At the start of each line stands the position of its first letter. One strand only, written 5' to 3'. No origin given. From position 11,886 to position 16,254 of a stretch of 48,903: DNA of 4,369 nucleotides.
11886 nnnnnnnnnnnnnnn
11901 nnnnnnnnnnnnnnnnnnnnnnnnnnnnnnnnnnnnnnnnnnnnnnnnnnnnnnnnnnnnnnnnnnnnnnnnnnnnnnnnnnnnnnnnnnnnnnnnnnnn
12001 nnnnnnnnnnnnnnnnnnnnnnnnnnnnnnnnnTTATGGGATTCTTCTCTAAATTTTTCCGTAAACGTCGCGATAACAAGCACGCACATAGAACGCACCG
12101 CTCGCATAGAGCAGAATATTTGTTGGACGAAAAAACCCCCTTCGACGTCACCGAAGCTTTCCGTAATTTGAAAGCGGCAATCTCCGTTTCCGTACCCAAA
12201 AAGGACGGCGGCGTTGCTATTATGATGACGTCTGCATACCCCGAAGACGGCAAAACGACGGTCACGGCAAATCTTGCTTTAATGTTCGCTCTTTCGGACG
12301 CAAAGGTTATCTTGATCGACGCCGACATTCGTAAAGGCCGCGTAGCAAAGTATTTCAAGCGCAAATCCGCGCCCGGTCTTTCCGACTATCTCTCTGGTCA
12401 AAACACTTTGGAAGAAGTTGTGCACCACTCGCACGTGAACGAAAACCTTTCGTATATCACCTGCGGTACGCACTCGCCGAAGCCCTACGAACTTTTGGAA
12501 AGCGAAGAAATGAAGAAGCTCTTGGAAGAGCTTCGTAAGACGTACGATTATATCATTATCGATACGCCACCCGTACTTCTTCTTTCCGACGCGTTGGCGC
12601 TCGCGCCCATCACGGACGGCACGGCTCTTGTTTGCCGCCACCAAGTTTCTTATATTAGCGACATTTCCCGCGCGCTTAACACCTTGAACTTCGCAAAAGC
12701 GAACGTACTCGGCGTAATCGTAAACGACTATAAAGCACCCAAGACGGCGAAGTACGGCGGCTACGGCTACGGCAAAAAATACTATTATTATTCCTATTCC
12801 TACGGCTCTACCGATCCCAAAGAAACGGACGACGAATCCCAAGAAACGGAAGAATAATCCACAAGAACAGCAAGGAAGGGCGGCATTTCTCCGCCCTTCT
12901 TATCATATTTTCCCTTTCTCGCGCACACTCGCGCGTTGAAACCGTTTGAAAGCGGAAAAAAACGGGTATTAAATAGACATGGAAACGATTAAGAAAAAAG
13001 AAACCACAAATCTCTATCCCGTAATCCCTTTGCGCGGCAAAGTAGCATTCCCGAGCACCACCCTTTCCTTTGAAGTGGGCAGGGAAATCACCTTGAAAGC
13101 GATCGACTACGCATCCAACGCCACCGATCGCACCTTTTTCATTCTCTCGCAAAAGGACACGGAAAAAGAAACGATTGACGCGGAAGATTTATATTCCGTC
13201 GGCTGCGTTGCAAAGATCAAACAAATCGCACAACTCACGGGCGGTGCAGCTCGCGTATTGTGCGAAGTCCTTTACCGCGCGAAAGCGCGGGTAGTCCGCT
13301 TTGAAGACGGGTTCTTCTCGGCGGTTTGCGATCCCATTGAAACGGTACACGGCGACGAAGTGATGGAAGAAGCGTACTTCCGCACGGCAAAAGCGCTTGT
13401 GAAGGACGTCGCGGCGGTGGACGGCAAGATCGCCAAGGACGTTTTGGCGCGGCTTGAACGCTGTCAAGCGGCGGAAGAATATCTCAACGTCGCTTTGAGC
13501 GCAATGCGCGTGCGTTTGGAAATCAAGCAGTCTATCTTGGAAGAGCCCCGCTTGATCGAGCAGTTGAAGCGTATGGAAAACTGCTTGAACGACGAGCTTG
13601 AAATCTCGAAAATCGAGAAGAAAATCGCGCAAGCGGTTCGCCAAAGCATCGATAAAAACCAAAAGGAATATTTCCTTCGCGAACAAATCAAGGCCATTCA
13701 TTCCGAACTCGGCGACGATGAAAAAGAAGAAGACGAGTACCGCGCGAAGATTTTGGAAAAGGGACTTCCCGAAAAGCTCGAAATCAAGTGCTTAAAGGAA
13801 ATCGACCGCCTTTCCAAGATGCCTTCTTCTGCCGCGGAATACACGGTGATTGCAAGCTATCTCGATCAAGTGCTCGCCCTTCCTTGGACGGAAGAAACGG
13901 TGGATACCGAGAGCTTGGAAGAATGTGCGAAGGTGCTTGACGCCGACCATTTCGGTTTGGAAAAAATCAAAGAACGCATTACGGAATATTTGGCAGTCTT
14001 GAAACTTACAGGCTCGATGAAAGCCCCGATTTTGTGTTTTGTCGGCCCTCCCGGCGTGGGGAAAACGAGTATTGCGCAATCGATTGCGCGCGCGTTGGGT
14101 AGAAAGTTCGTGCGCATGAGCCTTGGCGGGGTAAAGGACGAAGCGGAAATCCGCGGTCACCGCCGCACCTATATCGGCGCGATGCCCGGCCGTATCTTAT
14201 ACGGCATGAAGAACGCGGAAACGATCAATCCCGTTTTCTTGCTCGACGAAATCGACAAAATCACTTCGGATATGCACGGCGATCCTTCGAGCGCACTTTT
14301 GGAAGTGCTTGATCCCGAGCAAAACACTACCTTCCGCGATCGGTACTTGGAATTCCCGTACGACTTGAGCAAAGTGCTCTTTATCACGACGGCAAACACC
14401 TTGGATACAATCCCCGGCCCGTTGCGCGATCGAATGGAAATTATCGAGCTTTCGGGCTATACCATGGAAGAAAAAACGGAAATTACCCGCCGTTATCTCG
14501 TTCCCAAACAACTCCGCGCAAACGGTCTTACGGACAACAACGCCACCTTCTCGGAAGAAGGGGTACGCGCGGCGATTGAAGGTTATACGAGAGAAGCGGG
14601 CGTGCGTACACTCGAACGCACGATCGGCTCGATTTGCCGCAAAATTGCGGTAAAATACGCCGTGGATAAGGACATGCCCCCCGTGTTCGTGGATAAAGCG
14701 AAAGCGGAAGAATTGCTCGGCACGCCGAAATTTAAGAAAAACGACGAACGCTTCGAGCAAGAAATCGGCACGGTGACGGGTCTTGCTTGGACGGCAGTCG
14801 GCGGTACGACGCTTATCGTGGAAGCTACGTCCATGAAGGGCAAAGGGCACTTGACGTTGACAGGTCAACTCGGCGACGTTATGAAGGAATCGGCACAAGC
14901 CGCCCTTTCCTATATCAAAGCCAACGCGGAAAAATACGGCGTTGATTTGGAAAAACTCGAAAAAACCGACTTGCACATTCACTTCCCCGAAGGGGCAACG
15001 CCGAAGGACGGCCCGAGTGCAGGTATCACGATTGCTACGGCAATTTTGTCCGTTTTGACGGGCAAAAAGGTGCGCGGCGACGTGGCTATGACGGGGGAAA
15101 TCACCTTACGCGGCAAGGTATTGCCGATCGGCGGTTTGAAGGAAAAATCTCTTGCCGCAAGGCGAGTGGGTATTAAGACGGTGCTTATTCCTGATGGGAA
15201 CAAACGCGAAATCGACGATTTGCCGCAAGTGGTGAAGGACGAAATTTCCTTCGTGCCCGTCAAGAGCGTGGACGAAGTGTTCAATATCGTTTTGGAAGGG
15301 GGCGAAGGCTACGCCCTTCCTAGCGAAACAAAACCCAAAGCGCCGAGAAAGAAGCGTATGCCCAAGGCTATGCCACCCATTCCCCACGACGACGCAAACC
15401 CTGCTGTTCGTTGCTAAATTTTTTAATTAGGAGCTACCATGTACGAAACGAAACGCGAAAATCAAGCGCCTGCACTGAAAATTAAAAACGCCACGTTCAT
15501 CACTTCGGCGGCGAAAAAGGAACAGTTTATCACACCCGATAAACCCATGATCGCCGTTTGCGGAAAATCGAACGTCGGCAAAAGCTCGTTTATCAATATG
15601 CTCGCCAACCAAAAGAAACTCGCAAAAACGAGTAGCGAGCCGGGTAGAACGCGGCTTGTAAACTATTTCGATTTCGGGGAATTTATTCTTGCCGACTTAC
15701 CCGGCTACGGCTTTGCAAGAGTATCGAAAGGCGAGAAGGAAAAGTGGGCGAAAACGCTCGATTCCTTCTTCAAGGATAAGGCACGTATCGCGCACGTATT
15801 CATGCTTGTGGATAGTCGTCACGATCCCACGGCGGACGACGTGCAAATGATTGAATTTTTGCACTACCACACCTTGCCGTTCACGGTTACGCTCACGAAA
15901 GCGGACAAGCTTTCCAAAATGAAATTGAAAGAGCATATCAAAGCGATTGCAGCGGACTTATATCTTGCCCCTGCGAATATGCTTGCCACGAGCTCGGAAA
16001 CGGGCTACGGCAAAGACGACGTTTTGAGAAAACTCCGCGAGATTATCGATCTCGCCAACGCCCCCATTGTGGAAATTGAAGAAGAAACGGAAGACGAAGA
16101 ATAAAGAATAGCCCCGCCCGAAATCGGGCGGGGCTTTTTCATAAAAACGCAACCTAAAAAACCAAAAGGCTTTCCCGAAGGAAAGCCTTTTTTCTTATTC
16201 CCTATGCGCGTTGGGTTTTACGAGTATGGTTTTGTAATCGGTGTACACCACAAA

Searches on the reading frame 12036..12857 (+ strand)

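Call 46: search_protein_families(library=pfam, proteins=[window:12036-12857:+])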
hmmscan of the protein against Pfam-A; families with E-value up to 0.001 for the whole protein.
window:12036-12857:+ (273 aa): 5 families
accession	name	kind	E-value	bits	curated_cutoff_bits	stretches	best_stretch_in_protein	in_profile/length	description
PF13614.12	AAA_31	-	9.3e-15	55.4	27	1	72-190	14-138/177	AAA domain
PF10609.15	ParA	-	1.3e-09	38.3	27.1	1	72-230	16-173/246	NUBPL iron-transfer P-loop NTPase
PF01656.29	CbiA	-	2.8e-08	34.2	25.4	1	71-237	10-88/125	CobQ/CobB/MinD/ParA nucleotide binding domain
PF09140.17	MipZ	-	6.5e-05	22.8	20.7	1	71-178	12-108/262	ATPase MipZ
PF02374.21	ArsA_ATPase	-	0.00016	21.5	24.3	0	72-97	13-38/305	Anion-transporting ATPase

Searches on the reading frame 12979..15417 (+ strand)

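Call 46: search_protein_families(library=pfam, proteins=[window:12979-15417:+])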
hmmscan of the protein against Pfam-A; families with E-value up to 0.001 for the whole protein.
window:12979-15417:+ (812 aa): 10 families
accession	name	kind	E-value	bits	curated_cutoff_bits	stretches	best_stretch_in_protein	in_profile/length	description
PF05362.19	Lon_C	-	1.7e-89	299.2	21.1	1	571-773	2-204/205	Lon protease (S16) C-terminal proteolytic domain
PF02190.22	LON_substr_bdg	-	4.9e-31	108.6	28.7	1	13-204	2-199/200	ATP-dependent protease La (LON) substrate-binding domain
PF00004.35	AAA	-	1.4e-25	90.6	21.2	1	352-491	1-128/131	ATPase family associated with various cellular activities (AAA)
PF22667.2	Lon_lid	-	2.6e-19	69.1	27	1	514-564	2-52/57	Lon protease AAA+ ATPase lid domain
PF13541.12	ChlI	-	2.9e-09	37.3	27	1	614-741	1-121/121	Subunit ChlI of Mg-chelatase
PF07728.20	AAA_5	-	7.7e-09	36.1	22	1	352-486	2-139/139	AAA domain (dynein-related subfamily)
PF07724.20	AAA_2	-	1.1e-06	29.3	27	1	353-474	7-125/166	AAA domain (Cdc48 subfamily)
PF05496.18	RuvB_N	-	0.00011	22.4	27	0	323-381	8-65/159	Holliday junction DNA helicase RuvB P-loop domain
PF08298.17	AAA_PrkA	-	0.00018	21.1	25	1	321-374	58-110/358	PrkA AAA domain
PF13191.12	AAA_16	-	0.00085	20.3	32.6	0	347-445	24-103/167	AAA ATPase domain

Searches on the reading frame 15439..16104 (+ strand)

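Call 46: search_protein_families(library=pfam, proteins=[window:15439-16104:+])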
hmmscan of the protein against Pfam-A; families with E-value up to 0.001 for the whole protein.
window:15439-16104:+ (221 aa): 5 families
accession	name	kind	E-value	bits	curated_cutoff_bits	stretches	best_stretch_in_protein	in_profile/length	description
PF01926.29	MMR_HSR1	-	3.3e-18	66.3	21.9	1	38-154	2-113/113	50S ribosome-binding GTPase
PF03193.22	RsgA_GTPase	-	4e-08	33.7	30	1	36-89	107-167/174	RsgA GTPase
PF02421.24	FeoB_N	-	2.3e-05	24.4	27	1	38-196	3-153/156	Ferrous iron transport protein B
PF00350.29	Dynamin_N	-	0.00021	21.8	27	0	38-62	1-25/168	Dynamin family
PF00009.33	GTP_EFTU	-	0.00034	20.7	26.5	0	120-201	96-184/188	Elongation factor Tu GTP binding domain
